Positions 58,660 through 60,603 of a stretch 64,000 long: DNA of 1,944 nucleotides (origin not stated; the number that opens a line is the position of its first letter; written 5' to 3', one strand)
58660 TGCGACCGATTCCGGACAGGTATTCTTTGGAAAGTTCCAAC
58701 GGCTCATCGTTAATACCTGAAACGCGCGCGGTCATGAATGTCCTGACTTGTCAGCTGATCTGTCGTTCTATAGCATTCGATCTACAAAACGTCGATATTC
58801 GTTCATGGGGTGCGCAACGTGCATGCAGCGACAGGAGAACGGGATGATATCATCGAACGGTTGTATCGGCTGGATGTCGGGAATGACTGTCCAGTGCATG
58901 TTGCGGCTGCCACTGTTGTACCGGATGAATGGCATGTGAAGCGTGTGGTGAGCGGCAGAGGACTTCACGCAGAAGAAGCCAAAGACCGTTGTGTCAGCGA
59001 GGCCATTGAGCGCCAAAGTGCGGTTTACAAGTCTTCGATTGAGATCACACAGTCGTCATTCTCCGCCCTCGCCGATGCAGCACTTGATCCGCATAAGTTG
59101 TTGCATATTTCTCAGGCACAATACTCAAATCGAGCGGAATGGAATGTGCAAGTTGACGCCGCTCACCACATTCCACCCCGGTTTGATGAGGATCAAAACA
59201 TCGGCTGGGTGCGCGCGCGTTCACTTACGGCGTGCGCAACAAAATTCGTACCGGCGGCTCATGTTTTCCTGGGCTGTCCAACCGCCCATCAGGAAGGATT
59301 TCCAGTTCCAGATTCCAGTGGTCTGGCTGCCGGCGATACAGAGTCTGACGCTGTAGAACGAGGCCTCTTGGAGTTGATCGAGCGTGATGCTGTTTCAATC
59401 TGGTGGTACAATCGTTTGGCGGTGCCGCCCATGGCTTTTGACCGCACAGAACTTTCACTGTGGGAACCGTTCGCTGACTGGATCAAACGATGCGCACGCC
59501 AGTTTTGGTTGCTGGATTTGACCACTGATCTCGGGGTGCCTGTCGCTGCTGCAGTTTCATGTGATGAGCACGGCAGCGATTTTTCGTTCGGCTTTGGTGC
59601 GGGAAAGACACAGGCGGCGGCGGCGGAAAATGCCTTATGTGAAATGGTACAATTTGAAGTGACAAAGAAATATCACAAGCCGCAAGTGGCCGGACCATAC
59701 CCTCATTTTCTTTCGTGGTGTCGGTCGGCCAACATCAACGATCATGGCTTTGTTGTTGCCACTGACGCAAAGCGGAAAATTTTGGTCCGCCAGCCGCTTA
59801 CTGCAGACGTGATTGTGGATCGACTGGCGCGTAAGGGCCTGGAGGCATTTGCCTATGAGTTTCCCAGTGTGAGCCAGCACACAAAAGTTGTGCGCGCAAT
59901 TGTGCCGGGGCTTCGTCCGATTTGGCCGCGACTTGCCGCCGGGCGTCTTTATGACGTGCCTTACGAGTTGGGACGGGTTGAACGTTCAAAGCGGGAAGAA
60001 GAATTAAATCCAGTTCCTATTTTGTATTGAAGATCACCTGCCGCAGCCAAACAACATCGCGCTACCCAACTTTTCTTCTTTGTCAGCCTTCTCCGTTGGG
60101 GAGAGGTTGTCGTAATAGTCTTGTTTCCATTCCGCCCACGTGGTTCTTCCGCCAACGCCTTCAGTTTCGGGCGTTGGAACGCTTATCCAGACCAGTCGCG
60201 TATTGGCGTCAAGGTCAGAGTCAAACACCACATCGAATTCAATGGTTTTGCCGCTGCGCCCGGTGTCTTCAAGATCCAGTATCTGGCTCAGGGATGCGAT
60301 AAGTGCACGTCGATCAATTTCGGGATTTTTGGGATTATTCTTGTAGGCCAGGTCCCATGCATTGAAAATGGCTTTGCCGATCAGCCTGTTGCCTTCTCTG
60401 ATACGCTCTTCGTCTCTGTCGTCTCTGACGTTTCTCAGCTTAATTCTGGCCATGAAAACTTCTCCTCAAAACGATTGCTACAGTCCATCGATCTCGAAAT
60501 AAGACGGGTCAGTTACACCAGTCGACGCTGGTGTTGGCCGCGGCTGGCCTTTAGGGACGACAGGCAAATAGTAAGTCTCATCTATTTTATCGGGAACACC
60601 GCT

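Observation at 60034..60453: NHLP-like long-leader protein ending in a short Ser/Cys core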

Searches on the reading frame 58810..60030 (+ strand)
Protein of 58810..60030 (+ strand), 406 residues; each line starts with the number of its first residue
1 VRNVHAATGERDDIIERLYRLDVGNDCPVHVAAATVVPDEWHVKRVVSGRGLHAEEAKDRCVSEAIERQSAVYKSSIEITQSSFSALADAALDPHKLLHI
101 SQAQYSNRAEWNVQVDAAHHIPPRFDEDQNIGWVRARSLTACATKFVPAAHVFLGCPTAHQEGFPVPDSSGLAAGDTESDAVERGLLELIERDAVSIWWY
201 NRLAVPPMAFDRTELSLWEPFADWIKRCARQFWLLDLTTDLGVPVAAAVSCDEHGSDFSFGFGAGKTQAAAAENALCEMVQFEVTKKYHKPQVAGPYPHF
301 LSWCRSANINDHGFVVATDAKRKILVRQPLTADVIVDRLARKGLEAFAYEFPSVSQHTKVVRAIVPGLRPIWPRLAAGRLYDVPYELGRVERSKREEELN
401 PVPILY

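Call 3: search_protein_families(library=pfam, proteins=[window:58810-60030:+], max_evalue=1)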
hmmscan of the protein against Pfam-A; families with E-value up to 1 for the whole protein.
window:58810-60030:+ (406 aa): 1 family
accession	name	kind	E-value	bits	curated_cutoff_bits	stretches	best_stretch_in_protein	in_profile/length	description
PF02624.21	YcaO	-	9.1e-54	183.4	25.7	1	48-369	1-325/325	YcaO cyclodehydratase, ATP-ad Mg2+-binding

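Call 4: search_protein_families(library=ncbifam, proteins=[window:58810-60030:+], max_evalue=1)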
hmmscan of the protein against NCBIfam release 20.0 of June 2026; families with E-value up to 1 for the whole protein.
window:58810-60030:+ (406 aa): 3 families
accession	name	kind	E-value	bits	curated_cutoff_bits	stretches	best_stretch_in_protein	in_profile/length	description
TIGR03604.1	TOMM_cyclo_SagD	subfamily_domain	4.1e-51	174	219.25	2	49-283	1-229/377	thiazole/oxazole-forming peptide maturase, SagD family component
TIGR03266.1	methan_mark_1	equivalog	2.9e-25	89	365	1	44-368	52-362/376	YcaO-related McrA-glycine thioamidation protein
TIGR00702.1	TIGR00702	domain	2.5e-16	59.7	75.65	1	46-286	50-272/377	YcaO-type kinase domain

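Call 62: search_protein_families(library=padloc, proteins=[window:58810-60030:+], max_evalue=0.01)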
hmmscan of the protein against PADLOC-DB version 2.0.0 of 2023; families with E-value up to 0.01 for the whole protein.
window:58810-60030:+ (406 aa): 0 families

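Call 87: search_solved_structures(query=window:58810-60030:+, max_evalue=0.001)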
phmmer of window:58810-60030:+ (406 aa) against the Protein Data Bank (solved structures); distinct sequences matched with E-value up to 0.001: 5.
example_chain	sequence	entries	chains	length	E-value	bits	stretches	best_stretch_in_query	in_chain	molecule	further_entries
4v1t_A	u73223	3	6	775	2.2e-49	171.7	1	44-404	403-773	LYND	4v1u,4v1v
4bs9_A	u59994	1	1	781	3.4e-46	161.2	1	46-404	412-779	TRUD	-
7u58_A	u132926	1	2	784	8.5e-42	146.7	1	39-404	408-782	MusD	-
6ci7_A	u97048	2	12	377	4.7e-07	32.3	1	130-281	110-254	YcaO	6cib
6pe3_A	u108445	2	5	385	7.6e-07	31.6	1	121-281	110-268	Uncharacterized protein MJ1094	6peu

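Call 91: search_solved_structures(query=window:58810-60030:+, max_evalue=1e-40, show_alignments=1)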
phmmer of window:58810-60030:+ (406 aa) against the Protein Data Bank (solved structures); distinct sequences matched with E-value up to 1e-40: 3.
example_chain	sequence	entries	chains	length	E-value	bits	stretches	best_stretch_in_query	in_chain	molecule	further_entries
4v1t_A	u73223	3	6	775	2.2e-49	171.7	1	44-404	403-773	LYND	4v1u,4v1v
4bs9_A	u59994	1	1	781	3.4e-46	161.2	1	46-404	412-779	TRUD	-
7u58_A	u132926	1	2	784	8.5e-42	146.7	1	39-404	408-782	MusD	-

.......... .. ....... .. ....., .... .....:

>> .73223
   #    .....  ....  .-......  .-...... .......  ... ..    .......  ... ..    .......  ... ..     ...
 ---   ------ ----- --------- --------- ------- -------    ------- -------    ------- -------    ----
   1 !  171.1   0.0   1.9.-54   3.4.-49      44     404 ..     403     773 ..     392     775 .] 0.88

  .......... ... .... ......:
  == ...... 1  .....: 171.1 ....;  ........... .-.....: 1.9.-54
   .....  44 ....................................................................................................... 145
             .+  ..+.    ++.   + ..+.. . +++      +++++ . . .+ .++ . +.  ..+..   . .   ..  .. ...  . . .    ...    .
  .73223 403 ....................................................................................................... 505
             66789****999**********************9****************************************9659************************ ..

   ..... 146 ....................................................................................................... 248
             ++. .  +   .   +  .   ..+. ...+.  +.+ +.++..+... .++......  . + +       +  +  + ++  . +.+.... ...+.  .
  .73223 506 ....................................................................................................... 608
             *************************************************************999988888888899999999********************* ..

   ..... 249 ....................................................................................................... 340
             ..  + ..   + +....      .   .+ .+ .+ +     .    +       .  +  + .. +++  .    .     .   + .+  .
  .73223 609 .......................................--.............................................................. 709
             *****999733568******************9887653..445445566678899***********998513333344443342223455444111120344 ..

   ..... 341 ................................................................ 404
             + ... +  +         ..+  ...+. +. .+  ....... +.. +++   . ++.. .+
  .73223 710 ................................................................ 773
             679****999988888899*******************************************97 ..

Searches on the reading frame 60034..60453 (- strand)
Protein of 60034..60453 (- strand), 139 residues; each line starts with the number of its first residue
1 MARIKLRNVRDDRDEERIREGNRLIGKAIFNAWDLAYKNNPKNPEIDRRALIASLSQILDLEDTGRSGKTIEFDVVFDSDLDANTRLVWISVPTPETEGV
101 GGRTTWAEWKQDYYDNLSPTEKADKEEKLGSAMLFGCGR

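Call 3: search_protein_families(library=pfam, proteins=[window:60034-60453:-], max_evalue=1)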
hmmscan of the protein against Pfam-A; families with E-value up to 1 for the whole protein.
window:60034-60453:- (139 aa): 0 families

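Call 4: search_protein_families(library=ncbifam, proteins=[window:60034-60453:-], max_evalue=1)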
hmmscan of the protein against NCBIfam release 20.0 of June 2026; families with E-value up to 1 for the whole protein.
window:60034-60453:- (139 aa): 1 family
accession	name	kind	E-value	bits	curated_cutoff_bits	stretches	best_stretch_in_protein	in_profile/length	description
NF041929.1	Xrt_dep_XDP2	equivalog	0.049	13.6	75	1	38-81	60-100/198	exosortase-dependent surface protein XDP2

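Call 5: find_homologous_proteins(query=window:60034-60453:-, max_evalue=0.01)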
Query window:60034-60453:- (139 aa): 18 proteins with E <= 0.01 among 36 candidates.
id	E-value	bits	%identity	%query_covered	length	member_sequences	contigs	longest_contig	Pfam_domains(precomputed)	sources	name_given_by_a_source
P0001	4.0e-81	288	93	100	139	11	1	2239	-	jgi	jgi:hypothetical protein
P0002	2.0e-78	279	90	100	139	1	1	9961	-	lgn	-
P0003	2.6e-77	276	87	100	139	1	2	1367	-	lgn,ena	-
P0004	1.4e-75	270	87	100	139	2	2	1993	-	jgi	jgi:hypothetical protein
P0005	1.7e-73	263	83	100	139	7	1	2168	-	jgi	jgi:hypothetical protein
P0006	3.7e-71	256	82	100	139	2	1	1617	-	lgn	-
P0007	1.8e-70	253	81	100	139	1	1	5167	-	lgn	-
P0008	8.0e-68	245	78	100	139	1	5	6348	-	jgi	jgi:hypothetical protein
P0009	1.0e-66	241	78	100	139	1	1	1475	-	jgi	jgi:hypothetical protein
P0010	4.1e-60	220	73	100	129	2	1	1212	-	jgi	jgi:hypothetical protein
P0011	2.5e-58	214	70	100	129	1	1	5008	-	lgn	-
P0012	1.9e-55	205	68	100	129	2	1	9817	-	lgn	-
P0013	8.2e-55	203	75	84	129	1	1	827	-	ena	-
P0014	2.8e-54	201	66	100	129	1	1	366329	-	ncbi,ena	-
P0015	3.7e-49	184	60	100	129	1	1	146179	-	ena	-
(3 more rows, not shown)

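Call 6: search_solved_structures(query=window:60034-60453:-, max_evalue=10)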
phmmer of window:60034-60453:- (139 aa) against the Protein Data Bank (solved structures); distinct sequences matched with E-value up to 10: 4.
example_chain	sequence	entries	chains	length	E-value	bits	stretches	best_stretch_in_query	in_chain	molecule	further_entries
3ma9_A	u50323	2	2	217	0.015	18.6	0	99-115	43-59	Transmembrane glycoprotein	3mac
2cmr_A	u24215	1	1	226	0.017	18.4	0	99-115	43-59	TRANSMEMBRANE GLYCOPROTEIN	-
2xra_A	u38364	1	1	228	0.018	18.4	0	99-115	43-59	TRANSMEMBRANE PROTEIN GP41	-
4hc5_A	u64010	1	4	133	0.072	16.4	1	69-108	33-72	Glyoxalase/bleomycin resistance protein/dioxygenase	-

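Call 9: find_encoding_contigs(protein=P0014, flank=10000, max_places=3)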
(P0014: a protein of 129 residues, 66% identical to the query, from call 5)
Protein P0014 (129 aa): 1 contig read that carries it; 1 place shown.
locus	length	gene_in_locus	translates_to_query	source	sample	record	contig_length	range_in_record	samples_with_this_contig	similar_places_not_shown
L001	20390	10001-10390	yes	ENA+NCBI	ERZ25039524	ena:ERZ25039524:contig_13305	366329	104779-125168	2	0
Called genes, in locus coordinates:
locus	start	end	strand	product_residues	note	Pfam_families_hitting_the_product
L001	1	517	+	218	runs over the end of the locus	PF00834:Ribul_P_3_epim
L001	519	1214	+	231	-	PF00702:Hydrolase, PF12710:HAD, PF13344:Hydrolase_6 (faint), PF13419:HAD_2, PF13242:Hydrolase_like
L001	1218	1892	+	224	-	PF00702:Hydrolase, PF13419:HAD_2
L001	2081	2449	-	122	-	-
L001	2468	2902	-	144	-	-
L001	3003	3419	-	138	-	-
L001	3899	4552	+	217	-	PF00072:Response_reg (weak), PF08281:Sigma70_r4_2 (weak), PF00196:GerE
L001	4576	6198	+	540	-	-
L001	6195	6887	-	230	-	PF00027:cNMP_binding, PF13545:HTH_Crp_2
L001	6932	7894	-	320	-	PF00892:EamA, PF03151:TPT (faint), PF00892:EamA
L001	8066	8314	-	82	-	-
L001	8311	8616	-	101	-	-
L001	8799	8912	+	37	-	-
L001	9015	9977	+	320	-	-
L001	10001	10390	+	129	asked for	-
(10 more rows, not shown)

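Call 10: find_encoding_contigs(protein=P0015, flank=10000, max_places=3)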
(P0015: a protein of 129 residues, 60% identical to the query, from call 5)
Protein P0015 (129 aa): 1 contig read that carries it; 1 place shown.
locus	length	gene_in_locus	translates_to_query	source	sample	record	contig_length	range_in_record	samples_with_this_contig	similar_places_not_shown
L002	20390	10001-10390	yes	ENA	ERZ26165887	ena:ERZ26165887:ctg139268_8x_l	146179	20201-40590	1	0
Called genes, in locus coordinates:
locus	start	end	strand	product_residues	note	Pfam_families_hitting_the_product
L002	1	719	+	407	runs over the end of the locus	PF00330:Aconitase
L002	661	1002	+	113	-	PF00330:Aconitase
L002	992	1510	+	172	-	PF00330:Aconitase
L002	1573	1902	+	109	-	-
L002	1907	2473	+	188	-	PF00694:Aconitase_C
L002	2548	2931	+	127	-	PF07237:DUF1428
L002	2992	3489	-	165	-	-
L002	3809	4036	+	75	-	PF06764:DUF1223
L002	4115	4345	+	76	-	PF06764:DUF1223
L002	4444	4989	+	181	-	PF02469:Fasciclin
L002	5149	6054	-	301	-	PF01551:Peptidase_M23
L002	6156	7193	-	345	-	PF01118:Semialdhyde_dh, PF02774:Semialdhyde_dhC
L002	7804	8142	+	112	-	-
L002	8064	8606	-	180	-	PF00027:cNMP_binding, PF13545:HTH_Crp_2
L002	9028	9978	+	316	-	-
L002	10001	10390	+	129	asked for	-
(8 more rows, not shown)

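Call 18: predict_structure(alignment_id=A1)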
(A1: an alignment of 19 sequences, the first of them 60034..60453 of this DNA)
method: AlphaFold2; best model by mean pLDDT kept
length: 139 residues; sequences in the alignment: 19
mean_pLDDT: 72.9   pTM: 0.70
mean pLDDT of the five models: 72.9, 71.8, 69.8, 67.4, 67.4
residues with pLDDT >= 90: 2; 70-90: 87; 50-70: 39; < 50: 11
segments of 3 or more residues with pLDDT < 50: 84-86, 99-102
pLDDT, mean of each block of 10 residues (from residue 1): 72 84 87 84 81 88 65 64 52 52 65 83 84 59
secondary structure, 60 per line:
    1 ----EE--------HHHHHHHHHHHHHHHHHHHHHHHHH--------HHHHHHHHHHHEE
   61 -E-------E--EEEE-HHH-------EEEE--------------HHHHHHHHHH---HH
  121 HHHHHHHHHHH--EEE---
elements in order: H15-39 H48-58 E73-76 E88-91 H106-115 H119-131 E134-136

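Call 20: fold_search(model_id=the predicted structure, library=pdb)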
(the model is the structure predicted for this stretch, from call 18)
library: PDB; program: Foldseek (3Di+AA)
matches with E <= 10: 1; with E <= 0.001: 0
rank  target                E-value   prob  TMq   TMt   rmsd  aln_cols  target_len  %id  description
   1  6oar_A                6.6e+00  0.01  0.18  0.17  10.6       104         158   13  Structure of the Kupe virus OTU bound to the C-terminal domain of sheep ISG15 (released 2020-01-08)

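Call 22: search_solved_structures(query=A1, max_evalue=10)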
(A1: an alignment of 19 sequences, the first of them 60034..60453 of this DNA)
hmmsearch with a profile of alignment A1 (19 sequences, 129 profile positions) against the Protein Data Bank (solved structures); distinct sequences matched with E-value up to 10: 4.
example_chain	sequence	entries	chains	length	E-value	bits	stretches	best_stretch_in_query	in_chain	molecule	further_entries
3ma9_A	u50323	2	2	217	0.11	15.9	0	89-110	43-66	Transmembrane glycoprotein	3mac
2cmr_A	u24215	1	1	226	0.12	15.7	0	89-110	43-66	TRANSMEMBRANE GLYCOPROTEIN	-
2xra_A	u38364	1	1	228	0.12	15.7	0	89-110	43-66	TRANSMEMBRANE PROTEIN GP41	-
4hc5_A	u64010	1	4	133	0.18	15.2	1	59-98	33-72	Glyoxalase/bleomycin resistance protein/dioxygenase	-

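Call 23: search_protein_families(library=ncbifam, alignment_id=A1, max_evalue=10)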
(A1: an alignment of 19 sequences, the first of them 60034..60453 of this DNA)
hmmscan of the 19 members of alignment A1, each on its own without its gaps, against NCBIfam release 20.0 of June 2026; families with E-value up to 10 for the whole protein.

A. member 1, window:60034-60453:- (139 aa): 1 family
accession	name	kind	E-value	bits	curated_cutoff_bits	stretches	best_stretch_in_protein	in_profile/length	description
NF041929.1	Xrt_dep_XDP2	equivalog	0.049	13.6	75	1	38-81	60-100/198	exosortase-dependent surface protein XDP2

B. families by the number of members that match (of 19 scanned): 4 families
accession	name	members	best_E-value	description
NF041929.1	Xrt_dep_XDP2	8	0.0029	exosortase-dependent surface protein XDP2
TIGR01752.1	flav_long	1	0.042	flavodoxin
NF007630.0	PRK10292.1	1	0.13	fumarate hydratase FumD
NF009184.0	PRK12532.1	1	0.16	RNA polymerase sigma factor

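Call 38: search_protein_representatives(alignment_id=A1)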
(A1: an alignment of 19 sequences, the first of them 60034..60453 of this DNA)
Query: 19 sequences, 129 profile positions. Proteins with E-value up to 0.001 (for the whole library): 27; up to 1e-10: 22; up to 1e-30: 5. The best 27 are listed.
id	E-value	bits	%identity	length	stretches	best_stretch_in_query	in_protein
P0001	6.6e-68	243.0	-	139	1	1-129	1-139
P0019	5.0e-40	152.8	-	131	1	1-129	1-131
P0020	5.1e-37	143.1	-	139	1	3-129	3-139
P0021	2.0e-33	131.5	-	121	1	5-129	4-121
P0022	9.3e-31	122.9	-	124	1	1-129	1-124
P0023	2.8e-27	111.6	-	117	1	2-119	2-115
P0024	8.0e-26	106.9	-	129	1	1-129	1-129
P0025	8.0e-24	100.4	-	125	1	5-129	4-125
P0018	1.2e-23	99.8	-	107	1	5-80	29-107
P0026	4.5e-20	88.3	-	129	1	5-129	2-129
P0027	6.0e-20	87.9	-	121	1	1-129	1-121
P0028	9.0e-20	87.3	-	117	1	5-129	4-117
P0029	9.9e-20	87.2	-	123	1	5-129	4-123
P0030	1.2e-18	83.7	-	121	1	3-129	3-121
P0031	2.2e-18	82.9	-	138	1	8-129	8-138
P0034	3.3e-16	75.8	-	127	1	3-129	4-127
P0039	2.0e-10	57.1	-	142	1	10-129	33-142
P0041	2.9e-08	50.1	-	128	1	11-129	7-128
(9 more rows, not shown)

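Call 41: find_related_loci(query=A1, collection=genome_contigs, flank=8000)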
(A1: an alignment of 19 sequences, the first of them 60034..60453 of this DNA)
Query A1 (139 aa) in genome_contigs; peptide patterns used: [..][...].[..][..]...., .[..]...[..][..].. (x = any residue, [..] = any of these).
107 stretches matched a pattern; 3 encode a relative of the query (tblastn E <= 1e-3); 3 distinct loci.
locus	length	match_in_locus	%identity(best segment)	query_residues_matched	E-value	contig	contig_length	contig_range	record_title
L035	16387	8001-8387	66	1-139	7e-56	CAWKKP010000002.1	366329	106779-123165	MAG: uncultured Alphaproteobacteria bacterium isolate MFD04651.bin.1.140 genome assembly, contig: contig_13305, whole ge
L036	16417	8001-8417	49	23-139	2e-36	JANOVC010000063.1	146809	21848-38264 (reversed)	MAG: Rhodobiaceae bacterium isolate VAR_35_metabat_91 VAR_35_k141_2970597, whole genome shotgun sequence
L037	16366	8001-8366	44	19-139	1e-21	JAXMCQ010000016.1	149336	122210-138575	MAG: Hyphomicrobiales bacterium isolate STL-PRO14 C2.27.fa-16, whole genome shotgun sequence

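Call 44: find_encoding_contigs(protein=P0024, flank=8000, max_places=2)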
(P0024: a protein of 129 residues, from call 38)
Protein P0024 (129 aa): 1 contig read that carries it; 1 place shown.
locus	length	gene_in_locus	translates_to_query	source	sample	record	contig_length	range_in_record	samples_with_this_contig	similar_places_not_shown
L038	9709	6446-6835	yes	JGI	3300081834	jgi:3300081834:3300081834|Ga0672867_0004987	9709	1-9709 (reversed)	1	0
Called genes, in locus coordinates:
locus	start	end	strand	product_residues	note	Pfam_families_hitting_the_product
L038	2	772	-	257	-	?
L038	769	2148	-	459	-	PF00120:Gln-synt_C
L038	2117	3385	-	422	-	PF00202:Aminotran_3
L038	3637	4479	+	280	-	PF01063:Aminotran_4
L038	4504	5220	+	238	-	-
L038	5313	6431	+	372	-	PF13365:Trypsin_2 (weak)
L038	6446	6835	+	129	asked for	-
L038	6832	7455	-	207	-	PF00583:Acetyltransf_1, PF13508:Acetyltransf_7, PF08445:FR47 (weak), PF13673:Acetyltransf_10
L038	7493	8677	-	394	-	PF02624:YcaO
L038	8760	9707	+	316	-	?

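Call 45: find_encoding_contigs(protein=P0031, flank=8000, max_places=2)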
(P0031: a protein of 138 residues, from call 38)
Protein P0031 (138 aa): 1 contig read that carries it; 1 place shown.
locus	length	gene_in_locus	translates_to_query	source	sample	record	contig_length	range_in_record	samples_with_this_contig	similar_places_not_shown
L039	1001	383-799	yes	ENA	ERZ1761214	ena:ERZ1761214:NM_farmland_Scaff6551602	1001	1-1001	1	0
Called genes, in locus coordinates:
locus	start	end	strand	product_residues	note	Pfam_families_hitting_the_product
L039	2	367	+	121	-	?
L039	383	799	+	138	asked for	-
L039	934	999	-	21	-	?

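Call 46: find_encoding_contigs(protein=P0039, flank=8000, max_places=2)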
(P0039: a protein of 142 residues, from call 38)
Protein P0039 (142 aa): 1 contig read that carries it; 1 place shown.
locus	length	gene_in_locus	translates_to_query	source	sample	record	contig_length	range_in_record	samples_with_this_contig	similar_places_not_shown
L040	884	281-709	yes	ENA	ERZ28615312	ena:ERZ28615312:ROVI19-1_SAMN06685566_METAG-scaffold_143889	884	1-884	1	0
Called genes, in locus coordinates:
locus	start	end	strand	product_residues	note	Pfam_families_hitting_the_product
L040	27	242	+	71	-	-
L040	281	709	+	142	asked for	-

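Call 48: find_encoding_contigs(protein=P0026, flank=8000, max_places=2)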
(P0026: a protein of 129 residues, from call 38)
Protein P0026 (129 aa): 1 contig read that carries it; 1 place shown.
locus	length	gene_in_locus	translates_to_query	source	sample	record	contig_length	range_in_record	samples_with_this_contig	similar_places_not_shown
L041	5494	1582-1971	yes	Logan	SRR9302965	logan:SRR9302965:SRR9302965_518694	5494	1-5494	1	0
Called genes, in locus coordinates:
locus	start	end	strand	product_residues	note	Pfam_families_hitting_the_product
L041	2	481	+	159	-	?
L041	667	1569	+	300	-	-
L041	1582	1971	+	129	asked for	-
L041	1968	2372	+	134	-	-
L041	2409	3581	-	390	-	PF02624:YcaO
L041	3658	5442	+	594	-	PF13428:TPR_14 (faint), PF13432:TPR_16 (faint), PF00515:TPR_1 (faint), PF07719:TPR_2 (faint), PF13174:TPR_6 (faint), PF13176:TPR_7 (faint), PF13181:TPR_8 (faint), PF14559:TPR_19 (weak), +2 more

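Call 49: find_encoding_contigs(protein=P0034, flank=8000, max_places=2)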
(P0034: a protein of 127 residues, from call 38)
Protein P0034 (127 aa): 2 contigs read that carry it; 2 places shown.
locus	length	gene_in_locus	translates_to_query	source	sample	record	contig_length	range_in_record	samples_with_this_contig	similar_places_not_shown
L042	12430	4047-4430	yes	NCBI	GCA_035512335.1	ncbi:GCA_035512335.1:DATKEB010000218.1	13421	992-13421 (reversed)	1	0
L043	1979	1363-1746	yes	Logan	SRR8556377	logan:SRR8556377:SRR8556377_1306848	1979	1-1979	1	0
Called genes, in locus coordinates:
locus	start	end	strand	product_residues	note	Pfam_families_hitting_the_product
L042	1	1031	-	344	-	PF07690:MFS_1, PF06609:TRI12 (weak), PF00083:Sugar_tr, PF05977:MFS_3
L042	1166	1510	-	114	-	-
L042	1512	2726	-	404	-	PF11294:DUF3095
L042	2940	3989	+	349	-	-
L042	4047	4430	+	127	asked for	-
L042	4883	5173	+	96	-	PF02325:CCB3_YggT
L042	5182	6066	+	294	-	PF00763:THF_DHG_CYH, PF02882:THF_DHG_CYH_C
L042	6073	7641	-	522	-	PF00149:Metallophos (weak), PF02872:5_nucleotid_C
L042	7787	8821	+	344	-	PF00762:Ferrochelatase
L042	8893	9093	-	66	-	PF05532:CsbD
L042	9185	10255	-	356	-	PF08448:PAS_4, PF07536:HWE_HK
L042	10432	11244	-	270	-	PF22029:PhyR_sigma2, PF08281:Sigma70_r4_2, PF22233:PhyR_sigma-like, PF00072:Response_reg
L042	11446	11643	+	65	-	PF18557:NepR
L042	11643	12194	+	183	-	PF04542:Sigma70_r2, PF22029:PhyR_sigma2, PF08281:Sigma70_r4_2, PF04545:Sigma70_r4 (weak)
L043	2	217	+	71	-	?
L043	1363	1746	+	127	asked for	-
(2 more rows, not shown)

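Call 50: find_encoding_contigs(protein=P0041, flank=8000, max_places=2)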
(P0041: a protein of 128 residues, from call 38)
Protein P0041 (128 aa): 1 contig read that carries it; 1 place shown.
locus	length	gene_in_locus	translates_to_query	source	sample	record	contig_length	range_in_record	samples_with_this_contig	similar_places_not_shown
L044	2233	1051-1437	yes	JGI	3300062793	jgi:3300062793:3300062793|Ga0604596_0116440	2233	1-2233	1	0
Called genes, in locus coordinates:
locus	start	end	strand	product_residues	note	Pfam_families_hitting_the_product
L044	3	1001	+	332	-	?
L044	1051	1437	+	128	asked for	-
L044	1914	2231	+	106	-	?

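Call 55: search_protein_families(library=pfam, proteins=[L041:1968-2372:+, L042:1512-2726:-, L042:2940-3989:+, L038:5313-6431:+, L038:4504-5220:+], max_evalue=0.01)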
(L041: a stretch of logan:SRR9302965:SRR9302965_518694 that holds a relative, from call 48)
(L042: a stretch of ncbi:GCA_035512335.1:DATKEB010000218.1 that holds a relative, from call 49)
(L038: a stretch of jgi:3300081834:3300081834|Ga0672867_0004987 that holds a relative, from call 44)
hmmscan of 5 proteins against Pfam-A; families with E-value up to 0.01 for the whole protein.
L041:1968-2372:+ (134 aa): 0 families

L042:1512-2726:- (404 aa): 1 family
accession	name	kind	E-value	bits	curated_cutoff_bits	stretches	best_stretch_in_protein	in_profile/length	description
PF11294.13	DUF3095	-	2.6e-122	409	22.2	1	5-380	1-378/378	Protein of unknown function (DUF3095)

L042:2940-3989:+ (349 aa): 1 family
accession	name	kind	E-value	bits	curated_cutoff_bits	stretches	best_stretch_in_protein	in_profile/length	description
PF00089.32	Trypsin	-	0.0037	17.6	20.6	0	289-315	172-198/220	Trypsin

L038:5313-6431:+ (372 aa): 2 families
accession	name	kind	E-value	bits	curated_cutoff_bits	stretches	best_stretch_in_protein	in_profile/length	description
PF13365.12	Trypsin_2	-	5.1e-06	27.7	27.6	1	186-332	10-144/144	Trypsin-like peptidase domain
PF08192.17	Peptidase_S64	-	0.0043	16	23.6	1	238-336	581-657/692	Peptidase family S64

L038:4504-5220:+ (238 aa): 1 family
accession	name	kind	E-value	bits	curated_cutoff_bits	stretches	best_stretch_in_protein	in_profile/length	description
PF14464.11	Prok-JAB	-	0.0042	17.4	25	1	31-105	13-77/114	Prokaryotic homologs of the JAB domain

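Call 62: search_protein_families(library=padloc, proteins=[window:60034-60453:-], max_evalue=0.01)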
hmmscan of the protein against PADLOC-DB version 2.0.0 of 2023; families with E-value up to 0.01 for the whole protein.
window:60034-60453:- (139 aa): 0 families
